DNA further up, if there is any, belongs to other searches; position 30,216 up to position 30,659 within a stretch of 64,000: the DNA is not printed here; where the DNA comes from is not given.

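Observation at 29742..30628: Sigma54-driven tandem array of four paralogous small hydrophobic peptide genes missed by the ORF track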

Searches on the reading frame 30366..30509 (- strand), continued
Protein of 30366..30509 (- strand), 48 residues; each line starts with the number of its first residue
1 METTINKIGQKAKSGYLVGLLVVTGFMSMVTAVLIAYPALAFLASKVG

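Call 32: find_encoding_contigs(protein=P0195, flank=8000, max_places=2)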
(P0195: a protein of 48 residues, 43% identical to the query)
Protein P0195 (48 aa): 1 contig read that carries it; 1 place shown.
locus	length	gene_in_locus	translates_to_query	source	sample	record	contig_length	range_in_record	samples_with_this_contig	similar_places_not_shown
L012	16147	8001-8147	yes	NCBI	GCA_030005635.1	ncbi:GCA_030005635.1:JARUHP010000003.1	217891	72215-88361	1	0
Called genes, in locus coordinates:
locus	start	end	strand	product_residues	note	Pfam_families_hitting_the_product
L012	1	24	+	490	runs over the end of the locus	PF01406:tRNA-synt_1e, PF01921:tRNA-synt_1f (faint), PF00133:tRNA-synt_1 (faint), PF09334:tRNA-synt_1g, PF09190:DALR_2, PF23493:CysS_C (weak)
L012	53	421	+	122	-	PF00072:Response_reg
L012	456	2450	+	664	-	PF00270:DEAD (weak), PF04851:ResIII, PF13604:AAA_30 (faint), PF17757:UvrB_inter, PF27431:UvrB_3rd, PF00271:Helicase_C, PF12344:UvrB, PF02151:UVR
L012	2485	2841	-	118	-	-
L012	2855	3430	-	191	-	-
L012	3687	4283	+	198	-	PF09912:DUF2141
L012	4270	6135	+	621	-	PF20695:UbiD_N, PF01977:UbiD, PF20696:UbiD_C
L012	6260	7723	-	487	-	PF03264:Cytochrom_NNT (weak), PF14522:Cytochrome_C7 (faint)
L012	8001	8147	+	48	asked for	-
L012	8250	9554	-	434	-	PF03916:NrfD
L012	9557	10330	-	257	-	PF13187:Fer4_9 (faint), PF12838:Fer4_7 (weak), PF13247:Fer4_11, PF13237:Fer4_10 (weak), PF12797:Fer4_2 (weak), PF00037:Fer4 (weak), PF12837:Fer4_6 (weak), PF12838:Fer4_7 (weak), +3 more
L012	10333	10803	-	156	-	PF14522:Cytochrome_C7 (faint), PF09699:Paired_CXXCH_1 (faint), PF14537:Cytochrom_c3_2 (faint)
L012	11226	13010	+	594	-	PF10101:DUF2339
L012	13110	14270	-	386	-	PF03264:Cytochrom_NNT, PF02085:Cytochrom_CIII (faint), PF14537:Cytochrom_c3_2 (faint), PF14522:Cytochrome_C7 (weak)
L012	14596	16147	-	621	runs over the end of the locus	PF09699:Paired_CXXCH_1 (faint), PF14522:Cytochrome_C7 (faint), PF22678:Cytochrom_c_NrfB-like (faint), PF14537:Cytochrom_c3_2 (weak)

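Call 33: find_encoding_contigs(protein=P0122, flank=8000, max_places=2)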
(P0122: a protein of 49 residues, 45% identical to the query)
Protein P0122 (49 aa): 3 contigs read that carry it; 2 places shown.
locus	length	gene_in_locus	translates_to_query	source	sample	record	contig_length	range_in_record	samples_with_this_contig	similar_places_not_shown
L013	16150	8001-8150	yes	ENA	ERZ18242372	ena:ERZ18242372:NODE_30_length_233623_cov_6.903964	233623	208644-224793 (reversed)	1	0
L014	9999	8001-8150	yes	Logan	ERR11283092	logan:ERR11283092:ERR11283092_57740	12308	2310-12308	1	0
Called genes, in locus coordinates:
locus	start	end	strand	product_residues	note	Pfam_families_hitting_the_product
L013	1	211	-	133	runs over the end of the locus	PF01243:PNPOx_N (weak)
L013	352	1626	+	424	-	PF09861:Lar_N, PF21113:LarA_C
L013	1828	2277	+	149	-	-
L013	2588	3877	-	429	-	PF01551:Peptidase_M23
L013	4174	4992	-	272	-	PF04454:Linocin_M18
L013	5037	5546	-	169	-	PF01814:Hemerythrin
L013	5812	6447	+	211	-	-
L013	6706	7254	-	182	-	PF09411:PagL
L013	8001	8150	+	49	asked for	-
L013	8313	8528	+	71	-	PF13852:DUF4197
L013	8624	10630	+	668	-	PF05170:AsmA, PF05359:DUF748, PF05170:AsmA, PF13116:YhdP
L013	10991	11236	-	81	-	-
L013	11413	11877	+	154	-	PF13404:HTH_AsnC-type, PF13412:HTH_24, PF01037:AsnC_trans_reg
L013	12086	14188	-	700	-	PF07732:Cu-oxidase_3, PF07731:Cu-oxidase_2, PF00041:fn3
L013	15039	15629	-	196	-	PF00025:Arf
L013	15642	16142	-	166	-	PF03259:Robl_LC7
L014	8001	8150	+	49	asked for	-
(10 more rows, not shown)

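Call 34: find_encoding_contigs(protein=P0141, flank=8000, max_places=2)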
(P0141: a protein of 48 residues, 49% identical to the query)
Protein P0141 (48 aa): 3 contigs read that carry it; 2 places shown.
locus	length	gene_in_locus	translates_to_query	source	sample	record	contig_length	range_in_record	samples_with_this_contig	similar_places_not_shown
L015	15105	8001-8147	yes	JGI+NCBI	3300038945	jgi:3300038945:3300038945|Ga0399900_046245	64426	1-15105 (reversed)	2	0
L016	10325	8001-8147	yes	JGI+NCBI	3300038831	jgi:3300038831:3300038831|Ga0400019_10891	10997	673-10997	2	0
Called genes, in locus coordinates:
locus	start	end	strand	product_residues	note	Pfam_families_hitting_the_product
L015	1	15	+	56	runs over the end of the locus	-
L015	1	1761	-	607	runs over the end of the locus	PF00501:AMP-binding, PF23562:AMP-binding_C_3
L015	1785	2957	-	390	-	PF00108:Thiolase_N, PF00109:ketoacyl-synt (weak), PF02803:Thiolase_C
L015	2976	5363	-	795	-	PF01266:DAO (weak), PF02558:ApbA (faint), PF02737:3HCDH_N, PF03446:NAD_binding_2 (weak), PF00725:3HCDH, PF00378:ECH_1, PF16113:ECH_2 (weak)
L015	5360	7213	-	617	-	PF02771:Acyl-CoA_dh_N, PF02770:Acyl-CoA_dh_M, PF00441:Acyl-CoA_dh_1, PF08028:Acyl-CoA_dh_2 (weak), PF21263:Acyl-CoA-dh_C (faint), PF21343:ACAD9-ACADV_C (weak)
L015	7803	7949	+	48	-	-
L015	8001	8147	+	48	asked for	-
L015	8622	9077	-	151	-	-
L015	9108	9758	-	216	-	PF13441:Gly-zipper_YMGG, PF05433:Rick_17kDa_Anti (weak), PF13488:Gly-zipper_Omp, PF00691:OmpA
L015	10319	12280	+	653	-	PF06480:FtsH_ext, PF00004:AAA, PF17862:AAA_lid_3, PF01434:Peptidase_M41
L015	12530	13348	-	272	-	PF03372:Exo_endo_phos, PF14529:Exo_endo_phos_2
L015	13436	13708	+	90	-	-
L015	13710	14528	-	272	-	PF04454:Linocin_M18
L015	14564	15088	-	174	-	PF01814:Hemerythrin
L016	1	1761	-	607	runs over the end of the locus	PF00501:AMP-binding, PF23562:AMP-binding_C_3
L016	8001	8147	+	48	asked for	-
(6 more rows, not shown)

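Call 37: search_solved_structures(query=A4, max_evalue=10, show_alignments=3)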
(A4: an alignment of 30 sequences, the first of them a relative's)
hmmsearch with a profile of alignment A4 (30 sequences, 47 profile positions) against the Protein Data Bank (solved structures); distinct sequences matched with E-value up to 10: 5.
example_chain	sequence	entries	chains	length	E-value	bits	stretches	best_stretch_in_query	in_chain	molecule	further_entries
7p2y_G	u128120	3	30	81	0.15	14.9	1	22-39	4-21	ATP synthase subunit c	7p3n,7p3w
1s7u_A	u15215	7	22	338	1.2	12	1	16-33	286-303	H-2 class I histocompatibility antigen, D-B alpha chain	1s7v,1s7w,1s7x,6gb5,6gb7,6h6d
6h6h_A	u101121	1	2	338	1.2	12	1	16-33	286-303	H-2D cell surface glycoprotein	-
7jwi_A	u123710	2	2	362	1.3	11.9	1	16-33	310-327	H-2 class I histocompatibility antigen, D-B alpha chain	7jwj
6gv9_A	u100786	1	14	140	7.1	9.5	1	17-34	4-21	Prepilin peptidase-dependent protein D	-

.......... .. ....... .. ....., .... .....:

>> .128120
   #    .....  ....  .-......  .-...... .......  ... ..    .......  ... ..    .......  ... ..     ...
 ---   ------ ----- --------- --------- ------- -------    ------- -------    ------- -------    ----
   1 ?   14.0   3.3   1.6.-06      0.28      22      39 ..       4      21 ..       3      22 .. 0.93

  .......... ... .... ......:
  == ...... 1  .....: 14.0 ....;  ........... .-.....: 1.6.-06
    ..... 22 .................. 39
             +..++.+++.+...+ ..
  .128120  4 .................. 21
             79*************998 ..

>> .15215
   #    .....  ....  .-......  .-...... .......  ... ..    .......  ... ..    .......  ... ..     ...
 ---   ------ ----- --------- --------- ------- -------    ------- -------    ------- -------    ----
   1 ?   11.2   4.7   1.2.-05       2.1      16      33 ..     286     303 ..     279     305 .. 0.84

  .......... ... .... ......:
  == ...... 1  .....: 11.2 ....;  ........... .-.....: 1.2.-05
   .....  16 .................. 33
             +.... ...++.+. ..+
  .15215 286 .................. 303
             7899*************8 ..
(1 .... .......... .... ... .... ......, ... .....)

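Call 38: search_protein_families(library=phrogs, proteins=[P0012, P0003, P0023, P0016, P0017], max_evalue=1)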
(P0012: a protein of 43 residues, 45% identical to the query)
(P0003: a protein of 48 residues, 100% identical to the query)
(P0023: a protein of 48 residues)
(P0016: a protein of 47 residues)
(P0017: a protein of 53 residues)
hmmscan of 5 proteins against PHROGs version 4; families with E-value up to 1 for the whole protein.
P0012 (43 aa): 4 families
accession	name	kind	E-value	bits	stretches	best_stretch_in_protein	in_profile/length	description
phrog_3457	-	unknown function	0.00065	20.4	1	11-38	9-36/60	-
phrog_7343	-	unknown function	0.015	16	1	12-39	10-38/47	-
phrog_11342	-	unknown function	0.063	14.4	1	6-28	44-66/127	-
phrog_23438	-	unknown function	0.21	12.9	1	15-32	5-22/57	-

P0003 (48 aa): 4 families
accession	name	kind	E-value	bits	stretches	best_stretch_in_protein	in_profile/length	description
phrog_25924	-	unknown function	0.041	14.6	1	2-43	89-129/157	-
phrog_34275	-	unknown function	0.05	14.4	1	18-48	9-41/52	-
phrog_502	-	moron, auxiliary metabolic gene and host takeover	0.055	14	1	16-45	7-36/58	membrane protein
phrog_14358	-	unknown function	0.31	12.3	1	14-32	14-32/73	-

P0023 (48 aa): 1 family
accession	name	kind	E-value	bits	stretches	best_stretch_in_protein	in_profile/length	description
phrog_16830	-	unknown function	0.15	13.4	1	2-36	64-98/109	-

P0016 (47 aa): 4 families
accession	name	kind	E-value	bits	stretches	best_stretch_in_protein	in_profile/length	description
phrog_16929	-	unknown function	0.084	14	1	9-37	63-92/118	-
phrog_19434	-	unknown function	0.14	13.3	1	7-33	14-40/77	-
phrog_31083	-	unknown function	0.28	12.1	1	18-32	3-17/35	-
phrog_849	-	DNA, RNA and nucleotide metabolism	0.28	11.1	1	19-46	241-268/435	DNA primase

P0017 (53 aa): 2 families
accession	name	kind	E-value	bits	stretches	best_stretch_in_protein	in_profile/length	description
phrog_5469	-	unknown function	0.12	13.9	1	18-38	11-31/54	-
phrog_2990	-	unknown function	0.27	12.4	1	8-41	94-128/133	-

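Call 39: find_encoding_contigs(protein=P0146, flank=8000, max_places=2)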
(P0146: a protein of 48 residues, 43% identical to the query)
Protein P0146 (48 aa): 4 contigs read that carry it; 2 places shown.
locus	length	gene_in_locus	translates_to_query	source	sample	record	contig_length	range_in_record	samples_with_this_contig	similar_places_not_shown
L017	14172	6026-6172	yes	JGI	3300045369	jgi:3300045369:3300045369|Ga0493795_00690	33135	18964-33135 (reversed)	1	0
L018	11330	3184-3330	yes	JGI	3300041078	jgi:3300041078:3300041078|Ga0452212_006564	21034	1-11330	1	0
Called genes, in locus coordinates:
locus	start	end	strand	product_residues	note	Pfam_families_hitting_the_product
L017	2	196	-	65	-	?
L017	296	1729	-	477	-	PF10150:RNase_E_G, PF20833:RNase_E_G_Thio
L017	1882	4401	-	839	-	PF19864:Radical_SAM_N2, PF04055:Radical_SAM, PF10105:DUF2344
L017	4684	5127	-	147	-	PF00034:Cytochrom_C (weak), PF13442:Cytochrome_CBB3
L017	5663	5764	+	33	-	-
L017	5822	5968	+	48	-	-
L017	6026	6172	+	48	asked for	-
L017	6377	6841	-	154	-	PF02915:Rubrerythrin (weak)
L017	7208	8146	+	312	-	PF13487:HD_5, PF01966:HD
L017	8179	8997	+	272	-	PF23355:IFT52_GIFT (faint), PF09822:ABC_transp_aux (faint), PF14258:DUF4350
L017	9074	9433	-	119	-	PF07238:PilZ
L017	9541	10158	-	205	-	PF00293:NUDIX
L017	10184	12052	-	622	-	PF00654:Voltage_CLC, PF00571:CBS (weak)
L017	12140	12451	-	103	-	-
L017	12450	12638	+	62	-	-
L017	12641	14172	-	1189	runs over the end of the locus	PF05170:AsmA (weak), PF05359:DUF748, PF00691:OmpA (faint)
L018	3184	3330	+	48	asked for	-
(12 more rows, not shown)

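Call 40: find_encoding_contigs(protein=P0175, flank=8000, max_places=2)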
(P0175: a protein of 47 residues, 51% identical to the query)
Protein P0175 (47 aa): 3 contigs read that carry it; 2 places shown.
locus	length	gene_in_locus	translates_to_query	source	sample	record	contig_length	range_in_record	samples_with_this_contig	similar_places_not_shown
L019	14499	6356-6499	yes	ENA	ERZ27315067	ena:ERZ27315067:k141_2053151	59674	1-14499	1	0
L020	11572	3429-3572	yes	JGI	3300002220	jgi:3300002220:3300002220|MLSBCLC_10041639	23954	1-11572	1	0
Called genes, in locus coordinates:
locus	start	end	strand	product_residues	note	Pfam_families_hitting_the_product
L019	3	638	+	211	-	?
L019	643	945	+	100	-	PF00543:P-II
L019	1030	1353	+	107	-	-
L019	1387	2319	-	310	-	PF00890:FAD_binding_2 (faint), PF01134:GIDA (faint), PF01266:DAO (faint), PF01494:FAD_binding_3 (faint), PF07992:Pyr_redox_2, PF12831:FAD_oxidored (weak), PF13738:Pyr_redox_3, PF00070:Pyr_redox, +1 more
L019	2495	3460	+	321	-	PF01545:Cation_efflux, PF16916:ZT_dimer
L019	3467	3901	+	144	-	-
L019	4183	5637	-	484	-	PF03264:Cytochrom_NNT (weak)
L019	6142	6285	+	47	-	-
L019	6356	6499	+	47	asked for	-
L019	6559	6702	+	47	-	-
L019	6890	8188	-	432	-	PF03916:NrfD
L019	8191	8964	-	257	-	PF25160:LdpA_Fe-S-bd (faint), PF12797:Fer4_2 (faint), PF12838:Fer4_7, PF13183:Fer4_8 (weak), PF13247:Fer4_11, PF13187:Fer4_9 (weak), PF00037:Fer4 (weak), PF12838:Fer4_7 (weak), +4 more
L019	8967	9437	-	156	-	PF14522:Cytochrome_C7 (faint), PF09699:Paired_CXXCH_1 (faint), PF14537:Cytochrom_c3_2 (weak)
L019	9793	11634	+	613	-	PF10101:DUF2339 (weak)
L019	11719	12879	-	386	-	PF03264:Cytochrom_NNT, PF14537:Cytochrom_c3_2 (faint), PF14522:Cytochrome_C7 (weak)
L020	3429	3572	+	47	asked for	-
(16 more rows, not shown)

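Call 48: find_related_loci(query=A5, collection=metagenome_contigs, flank=8000)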
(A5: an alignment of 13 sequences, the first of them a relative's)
Query A5 (48 aa) in metagenome_contigs; peptide patterns used: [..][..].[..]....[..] (x = any residue, [..] = any of these).
259 stretches matched a pattern; 163 encode a relative of the query (tblastn E <= 1e-3); the best 80 are kept; 80 distinct loci.
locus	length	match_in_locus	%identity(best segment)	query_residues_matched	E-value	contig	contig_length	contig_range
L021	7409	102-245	100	1-48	5e-27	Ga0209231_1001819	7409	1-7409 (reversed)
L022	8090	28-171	96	1-48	4e-26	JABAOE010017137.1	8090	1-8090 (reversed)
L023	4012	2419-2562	94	1-48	1e-25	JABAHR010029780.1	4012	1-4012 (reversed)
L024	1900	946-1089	90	1-48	1e-25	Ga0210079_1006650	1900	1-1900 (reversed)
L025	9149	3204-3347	94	1-48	2e-25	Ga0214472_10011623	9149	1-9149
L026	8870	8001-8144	92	1-48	2e-25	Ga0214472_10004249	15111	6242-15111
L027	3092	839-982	92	1-48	2e-25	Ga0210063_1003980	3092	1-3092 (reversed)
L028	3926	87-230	90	1-48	2e-25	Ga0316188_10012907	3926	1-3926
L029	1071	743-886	90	1-48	2e-25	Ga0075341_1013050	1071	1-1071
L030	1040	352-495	92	1-48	2e-25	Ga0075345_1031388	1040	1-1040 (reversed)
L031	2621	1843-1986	92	1-48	5e-25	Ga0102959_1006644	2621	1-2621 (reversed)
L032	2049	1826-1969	92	1-48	5e-25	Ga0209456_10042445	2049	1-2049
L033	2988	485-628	92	1-48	5e-25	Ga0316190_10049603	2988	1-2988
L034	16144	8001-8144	92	1-48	5e-25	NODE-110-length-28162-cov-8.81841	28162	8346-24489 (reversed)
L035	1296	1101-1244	88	1-48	4e-25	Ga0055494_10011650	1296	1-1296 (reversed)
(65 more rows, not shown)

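Call 57: list_cluster_members(proteins=[P0029, P0033, P0034, P0038, P0039, P0043, P0045, P0047, P0049, P0064])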
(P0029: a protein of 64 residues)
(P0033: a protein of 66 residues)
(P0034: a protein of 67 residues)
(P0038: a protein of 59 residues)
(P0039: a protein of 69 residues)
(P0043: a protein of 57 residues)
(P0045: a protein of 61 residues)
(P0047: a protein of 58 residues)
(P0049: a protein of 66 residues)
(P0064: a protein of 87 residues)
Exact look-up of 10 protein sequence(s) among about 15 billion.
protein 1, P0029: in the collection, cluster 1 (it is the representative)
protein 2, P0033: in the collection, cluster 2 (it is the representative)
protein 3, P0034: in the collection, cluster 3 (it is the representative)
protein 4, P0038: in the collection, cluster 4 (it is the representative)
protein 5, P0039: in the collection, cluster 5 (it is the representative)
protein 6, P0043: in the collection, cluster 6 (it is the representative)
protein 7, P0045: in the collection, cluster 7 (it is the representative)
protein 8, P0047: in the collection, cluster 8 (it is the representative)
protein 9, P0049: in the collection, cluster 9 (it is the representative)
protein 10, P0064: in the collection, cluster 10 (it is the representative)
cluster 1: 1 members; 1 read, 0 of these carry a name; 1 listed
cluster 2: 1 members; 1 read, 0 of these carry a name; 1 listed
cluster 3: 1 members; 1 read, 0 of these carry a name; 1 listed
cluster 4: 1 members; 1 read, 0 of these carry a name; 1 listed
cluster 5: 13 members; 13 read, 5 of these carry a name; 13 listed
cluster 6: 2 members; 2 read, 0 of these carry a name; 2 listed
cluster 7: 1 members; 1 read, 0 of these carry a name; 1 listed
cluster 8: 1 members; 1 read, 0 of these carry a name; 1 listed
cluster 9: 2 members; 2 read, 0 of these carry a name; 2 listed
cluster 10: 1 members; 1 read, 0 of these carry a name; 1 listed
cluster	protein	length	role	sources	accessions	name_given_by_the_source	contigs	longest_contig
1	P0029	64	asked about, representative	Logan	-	-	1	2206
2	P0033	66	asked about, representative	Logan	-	-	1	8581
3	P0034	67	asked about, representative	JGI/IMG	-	-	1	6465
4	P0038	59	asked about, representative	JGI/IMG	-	-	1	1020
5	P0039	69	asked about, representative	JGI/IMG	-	phosphosulfolactate phosphohydrolase-like enzyme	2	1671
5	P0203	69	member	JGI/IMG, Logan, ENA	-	phosphosulfolactate phosphohydrolase-like enzyme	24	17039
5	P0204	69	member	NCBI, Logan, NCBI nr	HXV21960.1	MAG TPA: hypothetical protein VD811_13310 [Desulfuromonadales bacterium] | hypothetical protein [Desulfuromonadales bacterium]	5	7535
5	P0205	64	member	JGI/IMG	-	phosphosulfolactate phosphohydrolase-like enzyme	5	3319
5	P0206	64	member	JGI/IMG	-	hypothetical protein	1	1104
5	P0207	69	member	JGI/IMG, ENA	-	-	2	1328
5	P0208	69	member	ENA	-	-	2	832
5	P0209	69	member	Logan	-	-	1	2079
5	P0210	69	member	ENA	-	-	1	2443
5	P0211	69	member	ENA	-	-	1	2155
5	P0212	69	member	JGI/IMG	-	-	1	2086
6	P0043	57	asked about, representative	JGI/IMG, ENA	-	-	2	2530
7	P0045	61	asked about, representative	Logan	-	-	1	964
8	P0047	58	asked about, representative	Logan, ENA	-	-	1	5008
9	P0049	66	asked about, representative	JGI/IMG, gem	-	-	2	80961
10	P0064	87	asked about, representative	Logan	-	-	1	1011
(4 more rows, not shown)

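Call 59: find_related_loci(query=A5, collection=viral_contigs, flank=8000)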
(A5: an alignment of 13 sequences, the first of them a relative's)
Query A5 (48 aa) in viral_contigs; peptide patterns used: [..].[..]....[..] (x = any residue, [..] = any of these).
42 stretches matched a pattern, but none encodes a relative of the query by tblastn (E <= 1e-3).

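Call 67: predict_structure(alignment_id=A6)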
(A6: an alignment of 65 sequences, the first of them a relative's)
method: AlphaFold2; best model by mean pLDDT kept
length: 48 residues; sequences in the alignment: 65
mean_pLDDT: 79.7   pTM: 0.41
mean pLDDT of the five models: 79.7, 75.3, 74.9, 73.4, 73.0
residues with pLDDT >= 90: 12; 70-90: 26; 50-70: 10; < 50: 0
segments of 3 or more residues with pLDDT < 50: none
pLDDT, mean of each block of 10 residues (from residue 1): 65 84 93 83 72
secondary structure, 60 per line:
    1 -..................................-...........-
elements in order: H2-35 H37-47

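Call 87: find_encoding_contigs(protein=P0091, flank=9000, max_places=2)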
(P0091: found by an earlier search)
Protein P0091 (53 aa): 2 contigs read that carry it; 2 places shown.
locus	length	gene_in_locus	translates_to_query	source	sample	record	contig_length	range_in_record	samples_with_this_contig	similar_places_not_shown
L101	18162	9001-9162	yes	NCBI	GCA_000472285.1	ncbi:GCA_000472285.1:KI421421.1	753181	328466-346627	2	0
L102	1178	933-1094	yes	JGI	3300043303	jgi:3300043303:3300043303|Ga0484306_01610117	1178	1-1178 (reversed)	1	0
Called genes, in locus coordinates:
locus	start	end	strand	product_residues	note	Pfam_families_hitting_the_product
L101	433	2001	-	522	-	PF02550:AcetylCoA_hydro, PF13336:AcetylCoA_hyd_C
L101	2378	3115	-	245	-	PF13512:TPR_18, PF13525:YfiO, PF07719:TPR_2 (faint), PF13174:TPR_6 (faint), PF13424:TPR_12 (faint), PF13428:TPR_14 (faint), PF21033:RMD1-3 (faint), PF14559:TPR_19 (weak), +1 more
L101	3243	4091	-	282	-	PF00140:Sigma70_r1_2, PF04542:Sigma70_r2, PF04539:Sigma70_r3 (faint), PF04545:Sigma70_r4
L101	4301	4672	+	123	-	PF02537:CRCB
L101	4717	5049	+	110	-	PF02641:DUF190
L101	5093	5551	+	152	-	PF05099:TerB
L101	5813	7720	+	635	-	-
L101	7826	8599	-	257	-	PF01048:PNP_UDP_1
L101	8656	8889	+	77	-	PF04020:Phage_holin_4_2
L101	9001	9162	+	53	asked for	-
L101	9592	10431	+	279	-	PF00288:GHMP_kinases_N, PF08544:GHMP_kinases_C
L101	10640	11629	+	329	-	PF13793:Pribosyltran_N, PF00156:Pribosyltran, PF14572:Pribosyl_synth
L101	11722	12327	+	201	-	PF01386:Ribosomal_L25p, PF14693:Ribosomal_TL5_C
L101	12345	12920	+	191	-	PF01195:Pept_tRNA_hydro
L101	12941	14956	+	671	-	PF03030:H_PPase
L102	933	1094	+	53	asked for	-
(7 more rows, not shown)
